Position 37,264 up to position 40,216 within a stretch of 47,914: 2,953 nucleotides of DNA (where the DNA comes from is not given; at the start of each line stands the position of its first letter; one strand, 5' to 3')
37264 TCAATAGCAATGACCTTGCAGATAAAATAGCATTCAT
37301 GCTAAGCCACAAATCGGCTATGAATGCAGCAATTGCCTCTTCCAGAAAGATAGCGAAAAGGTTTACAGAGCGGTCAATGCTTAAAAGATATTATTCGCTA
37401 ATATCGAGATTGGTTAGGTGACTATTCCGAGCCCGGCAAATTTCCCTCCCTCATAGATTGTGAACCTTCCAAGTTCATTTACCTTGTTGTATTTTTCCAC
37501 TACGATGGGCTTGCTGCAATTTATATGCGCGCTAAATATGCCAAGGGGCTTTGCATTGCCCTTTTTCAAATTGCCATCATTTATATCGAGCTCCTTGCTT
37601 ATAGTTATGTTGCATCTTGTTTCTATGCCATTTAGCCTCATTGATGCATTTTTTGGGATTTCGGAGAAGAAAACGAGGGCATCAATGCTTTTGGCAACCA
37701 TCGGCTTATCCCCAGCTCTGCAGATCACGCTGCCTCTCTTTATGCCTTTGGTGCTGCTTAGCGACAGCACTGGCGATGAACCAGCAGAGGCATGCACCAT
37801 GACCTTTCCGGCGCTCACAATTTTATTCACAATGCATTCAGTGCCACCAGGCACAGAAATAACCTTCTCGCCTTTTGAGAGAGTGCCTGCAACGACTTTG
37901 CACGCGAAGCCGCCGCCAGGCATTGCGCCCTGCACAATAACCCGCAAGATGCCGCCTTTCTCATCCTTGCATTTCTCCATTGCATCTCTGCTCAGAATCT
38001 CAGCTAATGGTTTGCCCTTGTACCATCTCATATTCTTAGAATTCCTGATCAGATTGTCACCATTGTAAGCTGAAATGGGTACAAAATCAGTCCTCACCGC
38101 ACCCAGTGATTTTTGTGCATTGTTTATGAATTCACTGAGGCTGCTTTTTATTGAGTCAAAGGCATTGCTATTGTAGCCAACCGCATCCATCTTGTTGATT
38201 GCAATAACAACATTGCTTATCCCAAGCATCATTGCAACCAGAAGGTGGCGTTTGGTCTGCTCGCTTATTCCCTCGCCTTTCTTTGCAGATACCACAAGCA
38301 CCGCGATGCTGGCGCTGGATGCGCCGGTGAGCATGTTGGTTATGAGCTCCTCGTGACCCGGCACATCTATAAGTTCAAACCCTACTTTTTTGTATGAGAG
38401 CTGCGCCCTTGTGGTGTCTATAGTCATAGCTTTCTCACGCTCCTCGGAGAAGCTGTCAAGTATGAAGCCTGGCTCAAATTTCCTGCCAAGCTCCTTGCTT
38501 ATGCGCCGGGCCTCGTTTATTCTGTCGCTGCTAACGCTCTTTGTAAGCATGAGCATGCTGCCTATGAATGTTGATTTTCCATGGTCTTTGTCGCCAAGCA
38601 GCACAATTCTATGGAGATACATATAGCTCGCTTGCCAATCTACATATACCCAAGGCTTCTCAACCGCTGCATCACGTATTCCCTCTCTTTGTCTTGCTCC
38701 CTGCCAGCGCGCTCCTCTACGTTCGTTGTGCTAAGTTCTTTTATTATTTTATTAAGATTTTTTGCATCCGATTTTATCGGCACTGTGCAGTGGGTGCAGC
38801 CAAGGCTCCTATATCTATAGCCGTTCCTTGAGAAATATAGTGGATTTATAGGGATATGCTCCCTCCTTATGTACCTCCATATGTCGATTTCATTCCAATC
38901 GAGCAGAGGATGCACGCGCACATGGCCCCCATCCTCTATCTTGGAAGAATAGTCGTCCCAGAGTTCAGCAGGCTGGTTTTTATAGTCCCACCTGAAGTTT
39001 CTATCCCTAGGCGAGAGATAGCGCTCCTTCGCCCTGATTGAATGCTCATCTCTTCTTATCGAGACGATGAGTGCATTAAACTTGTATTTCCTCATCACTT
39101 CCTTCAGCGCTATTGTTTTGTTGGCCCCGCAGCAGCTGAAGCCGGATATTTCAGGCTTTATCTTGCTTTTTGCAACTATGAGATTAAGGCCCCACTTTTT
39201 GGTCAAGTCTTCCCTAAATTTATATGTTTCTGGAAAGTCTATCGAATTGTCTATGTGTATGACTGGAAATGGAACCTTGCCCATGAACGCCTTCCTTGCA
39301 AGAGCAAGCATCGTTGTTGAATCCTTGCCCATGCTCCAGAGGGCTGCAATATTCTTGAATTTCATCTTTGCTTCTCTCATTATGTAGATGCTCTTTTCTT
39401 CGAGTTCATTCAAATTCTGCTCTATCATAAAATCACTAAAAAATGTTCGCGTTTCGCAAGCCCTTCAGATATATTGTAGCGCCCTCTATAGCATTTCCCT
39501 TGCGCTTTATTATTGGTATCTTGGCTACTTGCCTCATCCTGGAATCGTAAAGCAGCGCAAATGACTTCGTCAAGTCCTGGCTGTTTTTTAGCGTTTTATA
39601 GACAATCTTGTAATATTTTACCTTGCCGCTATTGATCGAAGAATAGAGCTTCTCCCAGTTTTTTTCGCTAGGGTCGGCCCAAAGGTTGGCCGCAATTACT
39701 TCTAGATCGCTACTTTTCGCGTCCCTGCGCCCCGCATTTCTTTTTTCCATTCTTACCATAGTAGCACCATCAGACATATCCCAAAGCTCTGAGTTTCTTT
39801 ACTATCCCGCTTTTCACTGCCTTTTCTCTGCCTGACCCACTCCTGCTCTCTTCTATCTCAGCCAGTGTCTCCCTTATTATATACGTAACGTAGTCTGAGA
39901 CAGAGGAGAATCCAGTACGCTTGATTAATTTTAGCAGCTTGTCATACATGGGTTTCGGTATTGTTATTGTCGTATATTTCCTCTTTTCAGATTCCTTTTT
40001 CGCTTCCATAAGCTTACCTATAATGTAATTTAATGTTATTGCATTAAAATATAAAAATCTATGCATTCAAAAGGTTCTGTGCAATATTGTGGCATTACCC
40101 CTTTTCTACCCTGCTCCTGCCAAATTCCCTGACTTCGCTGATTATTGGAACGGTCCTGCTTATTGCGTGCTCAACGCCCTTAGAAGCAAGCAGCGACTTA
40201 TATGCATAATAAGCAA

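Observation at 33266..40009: Candidate carbamoyl/sulfo-glycan modification island: NodU-like carbamoyltransferase + AP-superfamily enzyme + GT4 converging on RHH-unknown-CysD-CysN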

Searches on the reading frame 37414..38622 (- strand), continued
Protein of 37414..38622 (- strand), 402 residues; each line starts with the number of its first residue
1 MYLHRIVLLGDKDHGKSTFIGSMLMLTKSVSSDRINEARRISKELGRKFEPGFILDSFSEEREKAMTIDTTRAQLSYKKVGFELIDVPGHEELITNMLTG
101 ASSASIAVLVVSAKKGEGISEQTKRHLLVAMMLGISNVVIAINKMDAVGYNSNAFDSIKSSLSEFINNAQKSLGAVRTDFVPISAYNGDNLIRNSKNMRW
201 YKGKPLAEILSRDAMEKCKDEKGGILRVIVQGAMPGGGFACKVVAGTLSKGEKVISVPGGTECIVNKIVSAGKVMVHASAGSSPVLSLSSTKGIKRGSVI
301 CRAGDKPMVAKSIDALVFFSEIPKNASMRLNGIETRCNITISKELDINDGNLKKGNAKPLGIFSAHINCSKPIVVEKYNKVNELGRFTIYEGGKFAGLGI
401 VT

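Call 43: get_annotated_region(hit=H17, flank=2500)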
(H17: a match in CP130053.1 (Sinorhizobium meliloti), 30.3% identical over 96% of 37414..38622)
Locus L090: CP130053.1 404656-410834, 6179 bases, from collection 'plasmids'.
description: Sinorhizobium meliloti strain R14 plasmid pSymB, complete sequence
organism: Sinorhizobium meliloti (NCBI taxid 382)
taxonomy: Bacteria; Pseudomonadota; Alphaproteobacteria; Hyphomicrobiales; Rhizobiaceae; Sinorhizobium; Sinorhizobium meliloti
host: -; source: Medicago,Cell culture; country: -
typing (MOB-suite, as given by PLSDB): mobilizable; relaxase MOBQ
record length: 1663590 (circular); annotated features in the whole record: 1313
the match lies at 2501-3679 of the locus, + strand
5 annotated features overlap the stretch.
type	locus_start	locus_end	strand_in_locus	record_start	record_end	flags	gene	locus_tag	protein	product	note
CDS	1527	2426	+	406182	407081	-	cysD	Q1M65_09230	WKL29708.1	sulfate adenylyltransferase subunit CysD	-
CDS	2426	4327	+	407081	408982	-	nodQ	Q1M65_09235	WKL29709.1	bifunctional sulfate adenylyltransferase/adenylyl-sulfate kinase NodQ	-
CDS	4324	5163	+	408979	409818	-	cysQ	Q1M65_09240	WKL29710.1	3'(2'),5'-bisphosphate nucleotidase CysQ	-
CDS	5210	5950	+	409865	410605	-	-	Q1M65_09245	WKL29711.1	PHP domain-containing protein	-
CDS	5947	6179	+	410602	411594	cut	-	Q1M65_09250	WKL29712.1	ATP-grasp domain-containing protein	-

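Call 44: get_annotated_region(hit=H3, flank=3000)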
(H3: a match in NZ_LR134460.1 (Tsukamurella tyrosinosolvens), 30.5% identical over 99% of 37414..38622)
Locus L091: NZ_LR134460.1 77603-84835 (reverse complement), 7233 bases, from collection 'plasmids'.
description: Tsukamurella tyrosinosolvens strain NCTC13231 plasmid 18, complete sequence
organism: Tsukamurella tyrosinosolvens (NCBI taxid 57704)
taxonomy: Bacteria; Actinomycetota; Actinomycetes; Mycobacteriales; Tsukamurellaceae; Tsukamurella; Tsukamurella tyrosinosolvens
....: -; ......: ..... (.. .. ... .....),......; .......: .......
typing (MOB-suite, as given by PLSDB): non-mobilizable
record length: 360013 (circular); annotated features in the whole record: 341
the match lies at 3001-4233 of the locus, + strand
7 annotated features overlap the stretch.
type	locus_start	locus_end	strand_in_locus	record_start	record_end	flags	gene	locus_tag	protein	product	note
CDS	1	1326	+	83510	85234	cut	-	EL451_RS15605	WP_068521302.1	nitrite/sulfite reductase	-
CDS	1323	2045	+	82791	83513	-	-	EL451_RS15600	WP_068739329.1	phosphoadenylyl-sulfate reductase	GO:0019379 - sulfate assimilation, phosphoadenylyl sulfate reduction by phosphoadenylyl-sulfate reductase (thioredoxin) ...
CDS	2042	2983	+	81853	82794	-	cysD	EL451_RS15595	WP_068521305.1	sulfate adenylyltransferase subunit CysD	GO:0070814 - hydrogen sulfide biosynthetic process [Evidence IEA]; GO:0019419 - sulfate reduction [Evidence IEA]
CDS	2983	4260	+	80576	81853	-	-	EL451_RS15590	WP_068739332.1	GTP-binding protein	-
CDS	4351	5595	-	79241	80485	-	-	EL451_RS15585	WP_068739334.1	GNAT family N-acetyltransferase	-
CDS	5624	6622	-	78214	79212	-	-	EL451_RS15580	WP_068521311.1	TOBE-like domain-containing protein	-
CDS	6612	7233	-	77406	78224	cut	cysW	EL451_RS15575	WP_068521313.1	sulfate ABC transporter permease subunit CysW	GO:0008272 - sulfate transport [Evidence IEA]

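Call 45: get_annotated_region(hit=H30, flank=3000)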
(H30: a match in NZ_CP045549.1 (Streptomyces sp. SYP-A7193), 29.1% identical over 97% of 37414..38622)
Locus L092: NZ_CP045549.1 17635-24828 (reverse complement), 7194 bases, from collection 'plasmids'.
description: Streptomyces sp. SYP-A7193 plasmid unnamed2, complete sequence
organism: Streptomyces sp. SYP-A7193 (NCBI taxid 2662065)
taxonomy: Bacteria; Actinomycetota; Actinomycetes; Kitasatosporales; Streptomycetaceae; Streptomyces; Streptomyces sp. SYP-A7193
host: -; source: cell culture,soil; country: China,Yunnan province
typing (MOB-suite, as given by PLSDB): non-mobilizable
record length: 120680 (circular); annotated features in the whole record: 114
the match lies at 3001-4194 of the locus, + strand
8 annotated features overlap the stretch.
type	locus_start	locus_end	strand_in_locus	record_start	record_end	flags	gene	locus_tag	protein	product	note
CDS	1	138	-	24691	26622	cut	-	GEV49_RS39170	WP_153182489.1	condensation domain-containing protein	-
CDS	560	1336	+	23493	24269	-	-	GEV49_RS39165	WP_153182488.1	alpha/beta hydrolase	-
CDS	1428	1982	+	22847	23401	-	cysC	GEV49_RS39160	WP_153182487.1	adenylyl-sulfate kinase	GO:0006790 - sulfur compound metabolic process [Evidence IEA]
CDS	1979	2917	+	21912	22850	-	cysD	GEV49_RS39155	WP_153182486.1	sulfate adenylyltransferase subunit CysD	GO:0019419 - sulfate reduction [Evidence IEA]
CDS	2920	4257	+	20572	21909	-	-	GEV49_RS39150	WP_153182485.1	GTP-binding protein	-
CDS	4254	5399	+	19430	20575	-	-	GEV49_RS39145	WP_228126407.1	aliphatic sulfonate ABC transporter substrate-binding protein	GO:0042918 - alkanesulfonate transport [Evidence IEA]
CDS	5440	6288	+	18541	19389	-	-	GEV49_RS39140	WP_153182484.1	ABC transporter ATP-binding protein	-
CDS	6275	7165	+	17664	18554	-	-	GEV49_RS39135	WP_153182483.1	ABC transporter permease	-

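Call 46: get_annotated_region(hit=H29, flank=500)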
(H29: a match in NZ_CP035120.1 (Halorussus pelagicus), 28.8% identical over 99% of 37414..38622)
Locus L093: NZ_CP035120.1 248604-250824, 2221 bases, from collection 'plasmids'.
description: Halorussus pelagicus strain RC-68 plasmid unnamed1, complete sequence
organism: Halorussus pelagicus (NCBI taxid 2505977)
taxonomy: Archaea; Euryarchaeota; Halobacteria; Halobacteriales; Haladaptataceae; Halorussus; Halorussus pelagicus
host: -; source: pure culture,salted brown alga Laminaria; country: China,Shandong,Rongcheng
typing (MOB-suite, as given by PLSDB): non-mobilizable
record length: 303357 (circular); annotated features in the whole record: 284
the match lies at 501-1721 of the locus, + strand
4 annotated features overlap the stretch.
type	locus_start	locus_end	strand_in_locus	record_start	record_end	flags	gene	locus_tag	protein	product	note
CDS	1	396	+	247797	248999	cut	-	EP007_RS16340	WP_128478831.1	MFS transporter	GO:0055085 - transmembrane transport [Evidence IEA]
CDS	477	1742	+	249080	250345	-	tuf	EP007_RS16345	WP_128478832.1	translation elongation factor EF-1 subunit alpha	GO:0006414 - translational elongation [Evidence IEA]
CDS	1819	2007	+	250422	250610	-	-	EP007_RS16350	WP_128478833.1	DUF5786 family protein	-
CDS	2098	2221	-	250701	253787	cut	-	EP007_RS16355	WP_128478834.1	FAD-binding and (Fe-S)-binding domain-containing protein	-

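Call 47: get_annotated_region(hit=H37, flank=2500)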
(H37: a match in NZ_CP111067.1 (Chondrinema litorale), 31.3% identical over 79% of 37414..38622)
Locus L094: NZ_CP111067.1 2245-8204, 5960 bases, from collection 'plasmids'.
description: Chondrinema litorale strain WSW3-B12 plasmid unnamed25, complete sequence
organism: Chondrinema litorale (NCBI taxid 2994555)
taxonomy: Bacteria; Bacteroidota; Cytophagia; Cytophagales; Flammeovirgaceae; Chondrinema; Chondrinema litorale
host: -; source: Seaweed,red alga; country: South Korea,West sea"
typing (MOB-suite, as given by PLSDB): non-mobilizable
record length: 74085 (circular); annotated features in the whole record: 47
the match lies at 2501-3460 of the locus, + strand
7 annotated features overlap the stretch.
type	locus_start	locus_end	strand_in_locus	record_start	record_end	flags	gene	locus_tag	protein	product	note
CDS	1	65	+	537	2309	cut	-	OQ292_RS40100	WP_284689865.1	SLC13 family permease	GO:0055085 - transmembrane transport [Evidence IEA]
CDS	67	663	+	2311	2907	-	cysC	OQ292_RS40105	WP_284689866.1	adenylyl-sulfate kinase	GO:0000103 - sulfate assimilation [Evidence IEA]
CDS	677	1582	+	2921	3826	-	cysD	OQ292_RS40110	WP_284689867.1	sulfate adenylyltransferase subunit CysD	GO:0000103 - sulfate assimilation [Evidence IEA]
CDS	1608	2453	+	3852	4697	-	dinD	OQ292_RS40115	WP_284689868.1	DNA damage-inducible protein D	-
CDS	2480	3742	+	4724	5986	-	cysN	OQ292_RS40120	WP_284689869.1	sulfate adenylyltransferase subunit CysN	GO:0006790 - sulfur compound metabolic process [Evidence IEA]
CDS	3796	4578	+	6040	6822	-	cysQ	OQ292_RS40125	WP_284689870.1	3'(2'),5'-bisphosphate nucleotidase CysQ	GO:0006790 - sulfur compound metabolic process [Evidence IEA]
CDS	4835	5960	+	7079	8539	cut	-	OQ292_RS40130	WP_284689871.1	undecaprenyl-phosphate glucose phosphotransferase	-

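Call 58: search_protein_families(library=pfam, proteins=[L005:14434-15972:-, L006:10055-11554:+], max_evalue=0.001)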
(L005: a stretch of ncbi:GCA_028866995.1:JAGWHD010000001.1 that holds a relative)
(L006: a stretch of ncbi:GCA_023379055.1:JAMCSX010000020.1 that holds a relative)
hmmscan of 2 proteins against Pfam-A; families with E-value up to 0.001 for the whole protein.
L005:14434-15972:- (512 aa): 1 family
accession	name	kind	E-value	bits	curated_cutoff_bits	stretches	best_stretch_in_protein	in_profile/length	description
PF01663.27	Phosphodiest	-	6.4e-30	105.3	23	1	12-322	3-278/342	Type I phosphodiesterase / nucleotide pyrophosphatase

L006:10055-11554:+ (499 aa): 1 family
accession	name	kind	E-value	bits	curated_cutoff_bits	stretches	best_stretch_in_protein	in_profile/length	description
PF01663.27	Phosphodiest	-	1.7e-29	103.9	23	1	9-337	3-275/342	Type I phosphodiesterase / nucleotide pyrophosphatase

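Call 84: search_solved_structures(query=L005:14434-15972:-, max_evalue=0.01)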
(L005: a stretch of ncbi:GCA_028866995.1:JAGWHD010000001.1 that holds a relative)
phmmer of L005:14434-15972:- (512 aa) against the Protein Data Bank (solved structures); distinct sequences matched with E-value up to 0.01: 0.

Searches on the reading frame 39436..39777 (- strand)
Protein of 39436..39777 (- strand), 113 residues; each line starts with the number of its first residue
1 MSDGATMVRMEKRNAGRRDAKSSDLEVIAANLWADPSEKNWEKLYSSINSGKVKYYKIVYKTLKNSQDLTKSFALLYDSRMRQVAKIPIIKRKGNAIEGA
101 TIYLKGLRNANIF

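Call 3: search_protein_families(library=pfam, proteins=[window:39436-39777:-], max_evalue=0.01)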
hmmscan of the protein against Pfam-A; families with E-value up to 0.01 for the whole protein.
window:39436-39777:- (113 aa): 0 families

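Call 4: search_protein_families(library=ncbifam, proteins=[window:39436-39777:-], max_evalue=0.01)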
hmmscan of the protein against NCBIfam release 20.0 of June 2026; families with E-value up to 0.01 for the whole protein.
window:39436-39777:- (113 aa): 1 family
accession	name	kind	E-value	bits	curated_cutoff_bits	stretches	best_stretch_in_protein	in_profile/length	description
NF002160.0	PRK00984.2-5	equivalog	0.0046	16.1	428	1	39-83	195-240/395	tRNA pseudouridine(13) synthase TruD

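Call 33: find_homologous_proteins(query=window:39436-39756:-)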
Query window:39436-39756:- (106 aa): 25 proteins with E <= 0.001 among 26 candidates.
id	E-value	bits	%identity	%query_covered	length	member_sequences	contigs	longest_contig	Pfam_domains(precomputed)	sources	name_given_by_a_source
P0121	1.6e-61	222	100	100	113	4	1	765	-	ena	-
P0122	8.2e-22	95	53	87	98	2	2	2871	-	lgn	-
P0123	2.4e-21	93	51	87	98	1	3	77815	-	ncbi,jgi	ncbi:MAG: hypothetical protein ACP5RF_00315 [Candidatus Micrarchaeia archaeon]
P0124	5.9e-21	92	58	79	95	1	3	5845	-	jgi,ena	-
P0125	2.7e-20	90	55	79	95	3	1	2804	-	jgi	-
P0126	2.8e-20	90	50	86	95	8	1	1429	-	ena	-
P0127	3.2e-20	90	53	79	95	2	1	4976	-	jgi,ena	-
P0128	3.7e-20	90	55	79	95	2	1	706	-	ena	-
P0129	6.1e-20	89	52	86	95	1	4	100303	-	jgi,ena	-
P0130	7.9e-20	88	50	86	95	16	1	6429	-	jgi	-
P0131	8.0e-20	88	49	86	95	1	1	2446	-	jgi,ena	-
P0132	1.0e-19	88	50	86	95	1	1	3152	-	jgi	-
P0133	1.1e-19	88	50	86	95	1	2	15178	-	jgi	-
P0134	1.1e-19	88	50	86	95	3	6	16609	-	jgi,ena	-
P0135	1.1e-19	88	50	86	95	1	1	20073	-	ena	-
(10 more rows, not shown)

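Call 40: predict_structure(alignment_id=A1)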
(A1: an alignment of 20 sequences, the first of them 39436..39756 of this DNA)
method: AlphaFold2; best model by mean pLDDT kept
length: 106 residues; sequences in the alignment: 20
mean_pLDDT: 82.5   pTM: 0.71
mean pLDDT of the five models: 82.5, 80.6, 80.4, 80.3, 80.0
residues with pLDDT >= 90: 54; 70-90: 34; 50-70: 8; < 50: 10
segments of 3 or more residues with pLDDT < 50: 6-12
pLDDT, mean of each block of 10 residues (from residue 1): 49 66 93 92 86 81 89 93 87 90 80
secondary structure, 60 per line:
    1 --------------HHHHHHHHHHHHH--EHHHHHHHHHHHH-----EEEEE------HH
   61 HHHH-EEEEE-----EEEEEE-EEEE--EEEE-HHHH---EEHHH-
elements in order: H15-27 H31-42 E48-52 H59-64 E66-70 E76-81 E83-86 E89-92 H94-97

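Call 49: fold_search(model_id=the predicted structure, library=pdb)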
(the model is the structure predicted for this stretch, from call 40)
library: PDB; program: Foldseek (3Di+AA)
matches with E <= 10: 210; with E <= 0.001: 0
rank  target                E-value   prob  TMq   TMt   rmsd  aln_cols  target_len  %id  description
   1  3k7c_A                1.2e+00  0.09  0.28  0.28   8.8       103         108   14  Crystal structure of Putative NTF2-like transpeptidase (NP_281412.1) from CAMPYLOBACTER JEJUNI at 2.00 A resolution (released 2009-11-03)
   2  7rcb_B                1.3e+00  0.09  0.22  0.09   8.8        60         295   20  Crystal Structure of a PMS2 VUS (released 2022-03-02)
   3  7op6_B                1.3e+00  0.07  0.15  0.03   6.1        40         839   20  Bacteroides thetaiotaomicron mannosidase GH2 with beta-manno-configured cyclophellitol aziridine (released 2022-05-18)
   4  7rcb_A                1.4e+00  0.08  0.22  0.09   8.9        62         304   19  Crystal Structure of a PMS2 VUS (released 2022-03-02)
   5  9jsp_A                1.6e+00  0.15  0.24  0.07   4.9        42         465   21  inactive NbaSPARDA complexes (released 2025-04-02)
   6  3brc_A                1.6e+00  0.04  0.21  0.15  11.7       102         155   12  Crystal structure of a conserved protein of unknown function from Methanobacterium thermoautotrophicum (released 2008-02-19)
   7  4iqz_C                1.8e+00  0.09  0.23  0.15   8.9        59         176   15  The crystal structure of a large insert in RNA polymerase (RpoC) subunit from E. coli (released 2013-02-13)
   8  2auk_A                2.0e+00  0.10  0.24  0.15   9.0        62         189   19  Structure of E. coli RNA polymerase beta' G/G' insert (released 2005-10-04)
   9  6duh_A                2.1e+00  0.08  0.24  0.06   9.7        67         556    7  Crystal structure of HIV-1 reverse transcriptase Y181I mutant in complex with non-nucleoside inhibitor 25a (released 2018-08-01)
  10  9dkh_C                2.1e+00  0.02  0.12  0.05  13.6        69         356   13  CryoEM structures of yeast cytoplasmic dynein in the presence of ATP and Lis1. (released 2025-05-28)
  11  3irx_A                2.2e+00  0.07  0.24  0.06   9.7        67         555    7  Crystal Structure of HIV-1 reverse transcriptase (RT) in complex with the Non-nucleoside RT Inhibitor (E)-S-Methyl 5-( (released 2010-04-07)
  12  8jo2_D                2.4e+00  0.10  0.26  0.03   9.1        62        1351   16  Structural basis of transcriptional activation by the OmpR/PhoB-family response regulator PmrA (released 2023-08-30)
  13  8pen_J                2.4e+00  0.08  0.21  0.03   9.3        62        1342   13  fully recruited RfaH bound to E. coli transcription complex paused at ops site (alternative state of RfaH) (released 2024-04-24)
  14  7ood_n                2.4e+00  0.07  0.22  0.21  10.6        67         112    9  Mycoplasma pneumoniae 50S subunit of ribosomes in chloramphenicol-treated cells (released 2022-05-25)
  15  9msf_J                2.5e+00  0.12  0.26  0.03   8.5        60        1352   12  de novo SigN RNA polymerase transcription initiation intermediate with post-catalytic bEBP state (RPi1 closed ring) (released 2025-08-13)
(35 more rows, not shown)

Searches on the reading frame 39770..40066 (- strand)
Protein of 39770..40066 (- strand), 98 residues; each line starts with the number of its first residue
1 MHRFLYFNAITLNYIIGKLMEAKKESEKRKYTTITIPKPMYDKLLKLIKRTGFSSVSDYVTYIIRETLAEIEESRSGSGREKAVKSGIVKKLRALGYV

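Call 3: search_protein_families(library=pfam, proteins=[window:39770-40066:-], max_evalue=0.01)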
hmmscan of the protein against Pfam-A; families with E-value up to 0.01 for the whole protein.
window:39770-40066:- (98 aa): 1 family
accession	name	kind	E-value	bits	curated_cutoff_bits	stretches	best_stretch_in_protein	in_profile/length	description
PF01402.27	RHH_1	-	0.0022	18.3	20.5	1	32-58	2-27/39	Ribbon-helix-helix protein, copG family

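Call 4: search_protein_families(library=ncbifam, proteins=[window:39770-40066:-], max_evalue=0.01)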
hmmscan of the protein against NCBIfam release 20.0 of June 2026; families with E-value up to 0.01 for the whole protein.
window:39770-40066:- (98 aa): 0 families
